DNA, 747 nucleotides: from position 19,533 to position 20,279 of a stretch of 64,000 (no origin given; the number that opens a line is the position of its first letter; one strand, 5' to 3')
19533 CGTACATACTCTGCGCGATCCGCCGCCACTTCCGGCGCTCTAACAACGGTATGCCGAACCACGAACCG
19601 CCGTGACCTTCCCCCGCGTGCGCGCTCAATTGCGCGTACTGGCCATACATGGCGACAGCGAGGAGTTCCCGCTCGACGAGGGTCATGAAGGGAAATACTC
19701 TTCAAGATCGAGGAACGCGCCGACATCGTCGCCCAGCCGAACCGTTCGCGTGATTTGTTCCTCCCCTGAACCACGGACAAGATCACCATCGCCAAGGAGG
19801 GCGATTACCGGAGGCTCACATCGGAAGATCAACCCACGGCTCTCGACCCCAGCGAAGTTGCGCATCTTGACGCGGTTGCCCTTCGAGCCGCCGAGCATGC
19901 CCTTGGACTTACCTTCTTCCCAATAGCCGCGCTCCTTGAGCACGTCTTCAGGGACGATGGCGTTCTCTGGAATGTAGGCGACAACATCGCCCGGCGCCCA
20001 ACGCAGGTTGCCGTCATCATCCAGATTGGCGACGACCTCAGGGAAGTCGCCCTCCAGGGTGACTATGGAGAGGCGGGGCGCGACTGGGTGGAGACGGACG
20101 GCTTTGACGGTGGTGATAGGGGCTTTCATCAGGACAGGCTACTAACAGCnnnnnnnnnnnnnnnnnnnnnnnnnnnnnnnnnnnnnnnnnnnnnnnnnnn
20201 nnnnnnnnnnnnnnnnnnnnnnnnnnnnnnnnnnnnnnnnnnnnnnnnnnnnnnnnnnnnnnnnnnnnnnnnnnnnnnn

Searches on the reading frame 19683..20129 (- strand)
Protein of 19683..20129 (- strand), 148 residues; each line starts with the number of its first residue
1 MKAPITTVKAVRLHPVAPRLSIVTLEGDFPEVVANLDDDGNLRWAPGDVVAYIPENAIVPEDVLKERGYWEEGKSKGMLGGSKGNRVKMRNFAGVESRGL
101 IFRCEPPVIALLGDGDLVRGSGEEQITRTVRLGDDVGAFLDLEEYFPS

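Call 73: find_homologous_proteins(query=window:19683-20129:-, max_evalue=0.00001)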
Query window:19683-20129:- (148 aa): 167 proteins with E <= 0.00001 among 228 candidates; the best 120 are listed.
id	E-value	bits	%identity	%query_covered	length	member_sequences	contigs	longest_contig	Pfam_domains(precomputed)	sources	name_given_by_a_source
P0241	2.9e-93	328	100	100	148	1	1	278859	-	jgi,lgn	-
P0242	5.8e-41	158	57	100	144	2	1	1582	-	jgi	jgi:hypothetical protein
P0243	2.4e-38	149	57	98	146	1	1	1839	PF21189.4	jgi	jgi:hypothetical protein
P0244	1.4e-36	144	53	99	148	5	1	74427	-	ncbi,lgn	-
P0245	4.1e-36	142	52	97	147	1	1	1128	PF21189.4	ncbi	-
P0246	2.8e-35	139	47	99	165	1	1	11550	-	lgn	-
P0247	4.7e-35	139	50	100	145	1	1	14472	-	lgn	-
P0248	8.0e-35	138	52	100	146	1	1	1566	-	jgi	jgi:hypothetical protein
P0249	9.3e-35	138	48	99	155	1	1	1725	-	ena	-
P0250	1.3e-34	137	51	99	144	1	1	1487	-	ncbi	-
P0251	1.9e-34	137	51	100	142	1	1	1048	-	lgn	-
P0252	2.4e-34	136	52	95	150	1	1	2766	-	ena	-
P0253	3.0e-34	136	51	98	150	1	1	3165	-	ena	-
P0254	5.2e-34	135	64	70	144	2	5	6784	-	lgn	-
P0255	5.4e-34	135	62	71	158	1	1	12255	PF21189.4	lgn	-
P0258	2.3e-33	133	54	99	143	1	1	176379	-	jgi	jgi:hypothetical protein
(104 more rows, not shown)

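Call 75: find_encoding_contigs(protein=P0244, flank=8000, max_places=2)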
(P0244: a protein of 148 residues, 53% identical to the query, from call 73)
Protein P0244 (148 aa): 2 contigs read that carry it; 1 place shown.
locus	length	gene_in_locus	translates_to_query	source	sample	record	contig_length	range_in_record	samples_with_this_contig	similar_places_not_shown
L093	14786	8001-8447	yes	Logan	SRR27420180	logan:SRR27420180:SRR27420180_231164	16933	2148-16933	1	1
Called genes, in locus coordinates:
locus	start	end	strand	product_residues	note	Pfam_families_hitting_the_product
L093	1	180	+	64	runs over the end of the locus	-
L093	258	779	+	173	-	-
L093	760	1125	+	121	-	-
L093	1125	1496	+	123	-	-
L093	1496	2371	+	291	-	PF03747:ADP_ribosyl_GH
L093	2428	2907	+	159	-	PF06414:Zeta_toxin (weak), PF07931:CPT (weak), PF08433:KTI12, PF13671:AAA_33, PF13207:AAA_17 (weak)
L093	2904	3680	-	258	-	PF00583:Acetyltransf_1 (weak)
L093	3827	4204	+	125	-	-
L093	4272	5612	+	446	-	PF01402:RHH_1 (weak)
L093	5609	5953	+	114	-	-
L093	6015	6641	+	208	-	-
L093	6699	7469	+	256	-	-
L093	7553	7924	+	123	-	-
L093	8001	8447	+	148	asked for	-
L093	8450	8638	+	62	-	-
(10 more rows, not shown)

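Call 76: find_encoding_contigs(protein=P0258, flank=8000, max_places=2)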
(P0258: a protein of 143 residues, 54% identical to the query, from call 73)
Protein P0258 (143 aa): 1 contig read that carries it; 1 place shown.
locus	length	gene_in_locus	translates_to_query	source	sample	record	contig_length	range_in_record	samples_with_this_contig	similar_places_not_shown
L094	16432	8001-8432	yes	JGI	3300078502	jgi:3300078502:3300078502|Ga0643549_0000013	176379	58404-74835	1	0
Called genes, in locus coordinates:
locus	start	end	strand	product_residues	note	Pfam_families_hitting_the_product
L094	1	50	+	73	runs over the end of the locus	-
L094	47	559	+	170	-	-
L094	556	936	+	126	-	-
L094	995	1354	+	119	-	-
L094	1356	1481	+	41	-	-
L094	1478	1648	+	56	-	-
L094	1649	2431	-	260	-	-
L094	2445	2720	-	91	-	-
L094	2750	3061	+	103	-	-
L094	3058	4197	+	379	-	PF00149:Metallophos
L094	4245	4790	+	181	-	PF01844:HNH, PF14279:HNH_5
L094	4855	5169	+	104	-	-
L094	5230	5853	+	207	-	-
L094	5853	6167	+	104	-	-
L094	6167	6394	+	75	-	-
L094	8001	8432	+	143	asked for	-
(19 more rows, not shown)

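Call 83: search_protein_families(library=pfam, proteins=[window:19683-20129:-], max_evalue=0.001)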
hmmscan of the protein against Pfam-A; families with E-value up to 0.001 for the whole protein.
window:19683-20129:- (148 aa): 0 families

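Call 95: search_protein_families(library=pfam, alignment_id=A4, max_evalue=0.01)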
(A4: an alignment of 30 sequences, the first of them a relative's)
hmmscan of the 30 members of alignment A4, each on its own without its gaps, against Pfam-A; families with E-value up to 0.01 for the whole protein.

A. member 1, P0241 (148 aa): 0 families

B. families by the number of members that match (of 30 scanned): 2 families
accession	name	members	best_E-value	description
PF21189.3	PHA02142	19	2.4e-08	PHA02142 OB-fold domain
PF01588.26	tRNA_bind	8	3e-06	Putative tRNA binding domain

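Call 96: search_solved_structures(query=A4, max_evalue=0.01)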
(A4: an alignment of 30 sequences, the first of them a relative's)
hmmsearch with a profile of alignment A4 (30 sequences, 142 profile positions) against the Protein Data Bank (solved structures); distinct sequences matched with E-value up to 0.01: 0.

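Call 103: search_protein_families(library=phrogs, proteins=[window:19683-20129:-], max_evalue=0.001)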
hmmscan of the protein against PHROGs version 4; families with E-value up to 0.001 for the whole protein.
window:19683-20129:- (148 aa): 1 family
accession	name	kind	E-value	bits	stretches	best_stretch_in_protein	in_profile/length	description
phrog_968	-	DNA, RNA and nucleotide metabolism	1.9e-05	24.8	1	2-106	10-109/398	RNA ligase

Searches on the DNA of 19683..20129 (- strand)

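Call 108: search_with_rna_model(model_id=R1, sources=[L093, L094, L005, L003, L004, L107, L105, L106, L095, L096, L097, L098, L099, L100, L101, L102, L103, L104], max_evalue=0.01)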
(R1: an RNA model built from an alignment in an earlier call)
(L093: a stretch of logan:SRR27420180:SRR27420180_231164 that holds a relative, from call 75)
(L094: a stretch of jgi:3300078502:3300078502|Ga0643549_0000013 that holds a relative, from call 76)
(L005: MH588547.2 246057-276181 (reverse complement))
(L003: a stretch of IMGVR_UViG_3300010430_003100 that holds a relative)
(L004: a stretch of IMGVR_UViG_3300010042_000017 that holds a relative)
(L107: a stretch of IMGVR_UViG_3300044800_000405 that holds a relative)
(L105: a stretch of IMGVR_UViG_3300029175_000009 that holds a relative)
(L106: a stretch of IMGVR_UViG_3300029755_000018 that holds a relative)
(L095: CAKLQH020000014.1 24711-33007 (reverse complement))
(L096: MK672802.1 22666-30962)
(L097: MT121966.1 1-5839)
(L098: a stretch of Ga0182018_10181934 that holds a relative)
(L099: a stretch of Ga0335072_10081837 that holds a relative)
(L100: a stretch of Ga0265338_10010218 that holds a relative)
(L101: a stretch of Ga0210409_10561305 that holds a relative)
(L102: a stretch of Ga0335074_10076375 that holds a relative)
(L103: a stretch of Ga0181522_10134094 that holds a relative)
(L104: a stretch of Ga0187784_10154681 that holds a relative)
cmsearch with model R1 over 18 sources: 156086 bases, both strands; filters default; matches with E-value up to 0.01: 8.
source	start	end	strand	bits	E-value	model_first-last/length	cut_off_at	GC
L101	583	626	-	47.1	1e-10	1-44/44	no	0.7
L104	1636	1678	-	45.2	3.7e-10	1-44/44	no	0.67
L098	31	73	-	35.9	1.8e-07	1-44/44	no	0.6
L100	1279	1321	-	35.9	1.8e-07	1-44/44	no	0.6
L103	892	934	-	35.9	1.8e-07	1-44/44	no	0.6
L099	828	870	-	34.2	5.5e-07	1-44/44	no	0.63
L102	3817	3859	+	31.1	4.4e-06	1-44/44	no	0.65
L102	2271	2327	+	24.1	0.00045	1-44/44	no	0.77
